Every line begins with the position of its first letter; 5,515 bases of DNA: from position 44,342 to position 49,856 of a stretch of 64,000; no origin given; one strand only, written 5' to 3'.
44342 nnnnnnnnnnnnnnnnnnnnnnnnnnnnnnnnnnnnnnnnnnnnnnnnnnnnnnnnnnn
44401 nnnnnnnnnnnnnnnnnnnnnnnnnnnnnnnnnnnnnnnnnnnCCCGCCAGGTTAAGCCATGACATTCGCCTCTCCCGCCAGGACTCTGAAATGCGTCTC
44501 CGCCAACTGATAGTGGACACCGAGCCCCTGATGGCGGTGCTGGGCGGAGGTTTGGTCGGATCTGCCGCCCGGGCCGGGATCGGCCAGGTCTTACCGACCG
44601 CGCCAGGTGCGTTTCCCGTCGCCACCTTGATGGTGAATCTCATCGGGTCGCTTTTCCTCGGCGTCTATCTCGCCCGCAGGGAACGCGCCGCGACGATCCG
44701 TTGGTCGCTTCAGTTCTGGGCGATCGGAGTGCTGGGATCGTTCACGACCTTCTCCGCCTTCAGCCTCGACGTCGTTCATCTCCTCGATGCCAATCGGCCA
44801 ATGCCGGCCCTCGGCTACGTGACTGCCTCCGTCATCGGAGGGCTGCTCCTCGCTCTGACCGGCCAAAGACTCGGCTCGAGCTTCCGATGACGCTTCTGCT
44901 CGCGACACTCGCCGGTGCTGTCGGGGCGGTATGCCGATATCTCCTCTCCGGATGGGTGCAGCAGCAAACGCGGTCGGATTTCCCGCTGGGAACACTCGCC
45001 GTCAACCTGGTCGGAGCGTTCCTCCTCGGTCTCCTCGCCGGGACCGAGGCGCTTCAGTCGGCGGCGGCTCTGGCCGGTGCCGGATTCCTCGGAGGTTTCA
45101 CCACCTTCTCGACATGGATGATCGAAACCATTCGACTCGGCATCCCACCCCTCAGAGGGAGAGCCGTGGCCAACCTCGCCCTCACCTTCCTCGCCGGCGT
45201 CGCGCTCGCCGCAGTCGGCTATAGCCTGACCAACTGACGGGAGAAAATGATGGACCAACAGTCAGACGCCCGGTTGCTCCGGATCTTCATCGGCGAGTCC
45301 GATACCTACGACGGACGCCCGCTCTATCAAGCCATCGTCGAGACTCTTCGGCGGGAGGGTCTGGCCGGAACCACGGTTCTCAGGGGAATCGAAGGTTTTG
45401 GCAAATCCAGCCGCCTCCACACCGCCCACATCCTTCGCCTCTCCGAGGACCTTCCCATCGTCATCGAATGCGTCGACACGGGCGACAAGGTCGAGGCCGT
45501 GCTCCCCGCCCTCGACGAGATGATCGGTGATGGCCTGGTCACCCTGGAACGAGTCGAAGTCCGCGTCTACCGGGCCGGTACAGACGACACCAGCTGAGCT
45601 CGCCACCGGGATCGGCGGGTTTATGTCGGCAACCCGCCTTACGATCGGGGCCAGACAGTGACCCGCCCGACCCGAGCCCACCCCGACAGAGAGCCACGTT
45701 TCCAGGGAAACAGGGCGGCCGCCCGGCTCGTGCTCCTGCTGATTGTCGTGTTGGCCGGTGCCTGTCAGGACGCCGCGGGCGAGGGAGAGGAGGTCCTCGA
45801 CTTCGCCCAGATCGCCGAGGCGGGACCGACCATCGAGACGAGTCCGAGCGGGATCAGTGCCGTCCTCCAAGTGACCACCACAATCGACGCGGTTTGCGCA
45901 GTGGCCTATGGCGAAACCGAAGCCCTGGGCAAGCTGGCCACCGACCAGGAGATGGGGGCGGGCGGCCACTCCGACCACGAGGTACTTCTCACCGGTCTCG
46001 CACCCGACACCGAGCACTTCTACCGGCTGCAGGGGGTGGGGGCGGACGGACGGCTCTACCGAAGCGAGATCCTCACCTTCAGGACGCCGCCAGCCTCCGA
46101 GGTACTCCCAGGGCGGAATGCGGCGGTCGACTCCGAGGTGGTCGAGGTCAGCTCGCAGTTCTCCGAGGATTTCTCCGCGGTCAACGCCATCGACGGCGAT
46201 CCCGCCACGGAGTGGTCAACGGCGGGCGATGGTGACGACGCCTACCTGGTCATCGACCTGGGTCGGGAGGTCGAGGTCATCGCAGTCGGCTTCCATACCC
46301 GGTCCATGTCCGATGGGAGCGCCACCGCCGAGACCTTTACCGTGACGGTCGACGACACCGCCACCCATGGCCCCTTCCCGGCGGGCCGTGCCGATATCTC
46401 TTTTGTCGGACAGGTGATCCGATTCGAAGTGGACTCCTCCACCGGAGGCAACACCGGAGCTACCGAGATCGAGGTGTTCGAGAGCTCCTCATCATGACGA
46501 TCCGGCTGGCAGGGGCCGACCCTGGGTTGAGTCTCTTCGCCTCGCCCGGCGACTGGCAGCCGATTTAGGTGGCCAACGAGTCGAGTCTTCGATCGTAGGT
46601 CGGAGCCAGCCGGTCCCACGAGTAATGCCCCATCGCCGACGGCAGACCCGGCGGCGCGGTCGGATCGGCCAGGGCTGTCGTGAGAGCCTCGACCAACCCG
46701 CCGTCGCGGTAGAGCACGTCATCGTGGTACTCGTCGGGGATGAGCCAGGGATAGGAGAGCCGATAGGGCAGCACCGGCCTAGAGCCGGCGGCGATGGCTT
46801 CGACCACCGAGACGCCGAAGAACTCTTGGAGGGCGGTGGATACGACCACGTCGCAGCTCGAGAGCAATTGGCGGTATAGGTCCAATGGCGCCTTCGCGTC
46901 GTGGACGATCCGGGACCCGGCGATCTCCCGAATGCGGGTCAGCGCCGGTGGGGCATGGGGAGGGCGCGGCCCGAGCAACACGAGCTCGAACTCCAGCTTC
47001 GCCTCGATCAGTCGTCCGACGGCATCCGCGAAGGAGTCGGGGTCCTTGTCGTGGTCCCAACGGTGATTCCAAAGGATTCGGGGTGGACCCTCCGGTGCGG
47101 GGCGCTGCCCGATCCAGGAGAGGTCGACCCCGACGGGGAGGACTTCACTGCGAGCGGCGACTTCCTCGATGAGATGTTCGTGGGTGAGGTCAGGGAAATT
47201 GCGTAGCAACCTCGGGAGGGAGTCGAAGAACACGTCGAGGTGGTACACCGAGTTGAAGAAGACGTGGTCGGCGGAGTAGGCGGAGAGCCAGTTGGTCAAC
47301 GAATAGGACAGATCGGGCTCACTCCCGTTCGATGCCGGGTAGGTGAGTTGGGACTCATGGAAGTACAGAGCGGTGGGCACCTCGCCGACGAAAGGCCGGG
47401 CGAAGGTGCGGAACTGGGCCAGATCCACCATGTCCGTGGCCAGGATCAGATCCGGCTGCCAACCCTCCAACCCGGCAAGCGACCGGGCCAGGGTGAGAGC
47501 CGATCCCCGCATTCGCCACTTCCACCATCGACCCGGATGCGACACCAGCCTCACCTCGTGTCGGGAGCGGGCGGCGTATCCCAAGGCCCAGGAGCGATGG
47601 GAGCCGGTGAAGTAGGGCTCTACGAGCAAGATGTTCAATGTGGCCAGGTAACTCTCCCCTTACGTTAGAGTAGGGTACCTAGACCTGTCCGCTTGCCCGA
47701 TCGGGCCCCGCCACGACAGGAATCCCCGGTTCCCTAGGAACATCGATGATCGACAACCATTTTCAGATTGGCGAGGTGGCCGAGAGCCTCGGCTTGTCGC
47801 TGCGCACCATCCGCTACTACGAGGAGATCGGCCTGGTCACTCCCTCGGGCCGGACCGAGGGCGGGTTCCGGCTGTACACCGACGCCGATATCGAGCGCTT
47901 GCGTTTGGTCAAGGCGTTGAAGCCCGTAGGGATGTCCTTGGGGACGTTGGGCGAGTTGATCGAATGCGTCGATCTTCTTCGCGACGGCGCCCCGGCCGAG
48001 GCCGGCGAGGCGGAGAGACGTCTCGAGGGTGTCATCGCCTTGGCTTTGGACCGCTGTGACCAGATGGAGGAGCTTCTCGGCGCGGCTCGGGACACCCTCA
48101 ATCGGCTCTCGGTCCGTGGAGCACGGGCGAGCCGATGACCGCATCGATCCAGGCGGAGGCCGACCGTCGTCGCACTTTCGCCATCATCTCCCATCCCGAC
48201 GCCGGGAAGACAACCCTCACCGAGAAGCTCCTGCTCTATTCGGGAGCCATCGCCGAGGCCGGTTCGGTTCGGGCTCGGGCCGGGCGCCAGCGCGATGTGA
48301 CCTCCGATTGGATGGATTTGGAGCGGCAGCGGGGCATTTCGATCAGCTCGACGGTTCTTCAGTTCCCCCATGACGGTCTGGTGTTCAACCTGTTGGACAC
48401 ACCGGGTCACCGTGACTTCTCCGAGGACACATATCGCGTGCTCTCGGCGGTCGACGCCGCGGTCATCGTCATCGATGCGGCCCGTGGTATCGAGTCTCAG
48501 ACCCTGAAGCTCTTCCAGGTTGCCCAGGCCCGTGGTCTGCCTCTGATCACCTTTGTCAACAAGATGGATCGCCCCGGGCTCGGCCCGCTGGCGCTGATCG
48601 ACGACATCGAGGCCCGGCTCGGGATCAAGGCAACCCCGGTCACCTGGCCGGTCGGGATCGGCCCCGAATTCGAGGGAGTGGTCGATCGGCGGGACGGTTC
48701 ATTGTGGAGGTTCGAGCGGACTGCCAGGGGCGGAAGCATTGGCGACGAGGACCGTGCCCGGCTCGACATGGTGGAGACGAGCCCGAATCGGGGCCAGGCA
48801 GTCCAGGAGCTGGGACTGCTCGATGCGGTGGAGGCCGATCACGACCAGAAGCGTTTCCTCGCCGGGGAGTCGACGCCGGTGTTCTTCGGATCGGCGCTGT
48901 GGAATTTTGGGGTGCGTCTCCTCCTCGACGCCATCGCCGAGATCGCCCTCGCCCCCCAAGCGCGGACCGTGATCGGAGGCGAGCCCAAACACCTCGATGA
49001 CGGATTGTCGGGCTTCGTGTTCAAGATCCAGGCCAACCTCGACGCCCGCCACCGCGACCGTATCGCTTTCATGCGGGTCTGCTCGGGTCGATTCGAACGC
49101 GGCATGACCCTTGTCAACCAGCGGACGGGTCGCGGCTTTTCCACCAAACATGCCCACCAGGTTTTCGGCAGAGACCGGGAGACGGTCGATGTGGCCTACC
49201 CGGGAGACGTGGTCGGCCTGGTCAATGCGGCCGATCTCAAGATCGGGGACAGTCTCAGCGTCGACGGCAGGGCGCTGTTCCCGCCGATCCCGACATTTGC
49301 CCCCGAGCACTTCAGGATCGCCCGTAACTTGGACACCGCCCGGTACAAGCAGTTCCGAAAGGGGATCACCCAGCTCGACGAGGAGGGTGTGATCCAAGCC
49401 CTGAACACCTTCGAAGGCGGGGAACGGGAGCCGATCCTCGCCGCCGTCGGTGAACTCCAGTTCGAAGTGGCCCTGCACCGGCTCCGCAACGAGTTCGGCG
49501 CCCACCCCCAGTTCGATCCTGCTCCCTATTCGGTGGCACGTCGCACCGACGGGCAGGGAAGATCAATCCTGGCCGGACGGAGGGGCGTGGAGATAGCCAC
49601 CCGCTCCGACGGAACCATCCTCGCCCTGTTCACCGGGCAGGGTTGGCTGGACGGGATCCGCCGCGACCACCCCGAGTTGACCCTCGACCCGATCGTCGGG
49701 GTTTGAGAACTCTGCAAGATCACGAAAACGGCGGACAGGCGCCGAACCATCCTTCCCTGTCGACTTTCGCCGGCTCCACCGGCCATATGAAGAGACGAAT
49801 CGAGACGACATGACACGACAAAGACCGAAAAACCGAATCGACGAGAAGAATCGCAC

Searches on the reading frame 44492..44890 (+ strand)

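Call 78: search_protein_families(library=pfam, proteins=[window:44492-44890:+], max_evalue=0.001)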
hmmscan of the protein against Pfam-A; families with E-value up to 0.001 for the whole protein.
window:44492-44890:+ (132 aa): 1 family
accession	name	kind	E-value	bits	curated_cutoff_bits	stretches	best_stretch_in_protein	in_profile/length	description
PF02537.21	CRCB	-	5e-22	78.6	32.9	1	15-124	2-102/103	CrcB-like protein, Camphor Resistance (CrcB)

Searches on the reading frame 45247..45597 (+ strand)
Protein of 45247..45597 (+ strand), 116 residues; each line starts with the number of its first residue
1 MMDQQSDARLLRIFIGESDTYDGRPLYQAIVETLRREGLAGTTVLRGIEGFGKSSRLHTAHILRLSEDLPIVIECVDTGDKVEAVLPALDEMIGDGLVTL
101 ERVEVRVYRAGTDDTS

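Call 78: search_protein_families(library=pfam, proteins=[window:45247-45597:+], max_evalue=0.001)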
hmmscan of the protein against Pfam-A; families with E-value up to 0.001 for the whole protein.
window:45247-45597:+ (116 aa): 1 family
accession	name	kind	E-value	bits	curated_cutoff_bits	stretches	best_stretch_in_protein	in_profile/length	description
PF02641.20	DUF190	-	2.3e-42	143.6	23.4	1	10-105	2-97/97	Uncharacterized ACR, COG1993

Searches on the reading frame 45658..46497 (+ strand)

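Call 78: search_protein_families(library=pfam, proteins=[window:45658-46497:+], max_evalue=0.001)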
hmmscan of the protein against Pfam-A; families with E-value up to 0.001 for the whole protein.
window:45658-46497:+ (279 aa): 3 families
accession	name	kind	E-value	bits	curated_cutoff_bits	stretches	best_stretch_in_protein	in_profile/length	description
PF00754.31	F5_F8_type_C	-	1.4e-08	35.3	28.2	1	163-233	3-72/127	F5/8 type C domain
PF22633.2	F5_F8_type_C_2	-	7.5e-06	26.9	27.8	1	176-236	1-60/91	NedA-like, galactose-binding domain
PF16656.11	Pur_ac_phosph_N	-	0.0001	23.2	30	1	95-143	55-93/93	Purple acid Phosphatase, N-terminal domain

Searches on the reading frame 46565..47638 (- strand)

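Call 78: search_protein_families(library=pfam, proteins=[window:46565-47638:-], max_evalue=0.001)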
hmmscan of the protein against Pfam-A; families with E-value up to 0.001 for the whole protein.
window:46565-47638:- (357 aa): 4 families
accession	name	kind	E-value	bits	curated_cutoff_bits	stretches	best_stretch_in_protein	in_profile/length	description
PF12038.13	QTMAN_N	-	4.7e-57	192.9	25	1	2-171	1-168/168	tRNA-queuosine alpha-mannosyltransferase N-terminal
PF20706.3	GT4-conflict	-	7e-09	35.6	26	1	143-285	156-305/385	Family 4 Glycosyltransferase in conflict systems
PF13692.12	Glyco_trans_1_4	-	7.2e-08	33.2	27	1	187-313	3-127/142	Glycosyl transferases group 1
PF00534.26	Glycos_transf_1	-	1.9e-06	28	26.4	1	178-286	8-117/172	Glycosyl transferases group 1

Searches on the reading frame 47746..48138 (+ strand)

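Call 78: search_protein_families(library=pfam, proteins=[window:47746-48138:+], max_evalue=0.001)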
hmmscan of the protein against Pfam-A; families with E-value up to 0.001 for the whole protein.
window:47746-48138:+ (130 aa): 2 families
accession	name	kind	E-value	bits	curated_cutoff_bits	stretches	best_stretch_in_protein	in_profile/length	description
PF13411.12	MerR_1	-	4.8e-19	68.7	21.6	1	7-72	2-66/69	MerR HTH family regulatory protein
PF00376.29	MerR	-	3.2e-15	56.1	28.2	1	8-44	2-38/38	MerR family regulatory protein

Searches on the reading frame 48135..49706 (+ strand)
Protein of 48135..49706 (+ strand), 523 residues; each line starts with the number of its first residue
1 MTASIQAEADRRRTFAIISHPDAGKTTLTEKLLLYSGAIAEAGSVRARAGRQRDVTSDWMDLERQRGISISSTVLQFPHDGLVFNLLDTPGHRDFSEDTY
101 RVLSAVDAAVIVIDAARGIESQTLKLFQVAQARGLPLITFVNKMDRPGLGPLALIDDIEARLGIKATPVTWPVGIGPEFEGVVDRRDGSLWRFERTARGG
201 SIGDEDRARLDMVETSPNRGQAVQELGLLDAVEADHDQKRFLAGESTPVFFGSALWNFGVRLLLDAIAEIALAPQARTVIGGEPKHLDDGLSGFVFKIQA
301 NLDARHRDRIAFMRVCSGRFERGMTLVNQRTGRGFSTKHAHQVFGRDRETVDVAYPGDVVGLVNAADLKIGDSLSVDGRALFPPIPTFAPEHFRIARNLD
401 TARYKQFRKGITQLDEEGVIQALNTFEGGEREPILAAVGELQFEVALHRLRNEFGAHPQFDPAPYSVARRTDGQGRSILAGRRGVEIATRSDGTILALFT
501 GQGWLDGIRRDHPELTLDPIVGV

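Call 78: search_protein_families(library=pfam, proteins=[window:48135-49706:+], max_evalue=0.001)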
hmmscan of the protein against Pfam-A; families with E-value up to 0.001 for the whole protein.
window:48135-49706:+ (523 aa): 5 families
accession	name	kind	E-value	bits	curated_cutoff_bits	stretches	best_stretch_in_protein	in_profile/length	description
PF00009.33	GTP_EFTU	-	3.9e-51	173.8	26.5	1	11-270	2-185/188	Elongation factor Tu GTP binding domain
PF16658.11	RF3_C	-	5.6e-34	117.2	40.1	1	382-502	1-125/132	Class II release factor RF3, C-terminal domain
PF22042.2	EF-G_D2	-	2.9e-23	82.2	27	1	291-376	2-83/84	Elongation factor G domain 2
PF03144.31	GTP_EFTU_D2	-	8.1e-08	33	30.3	1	309-374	2-72/73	Elongation factor Tu domain 2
PF01926.29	MMR_HSR1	-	3e-06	27.7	21.9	1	15-143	2-113/113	50S ribosome-binding GTPase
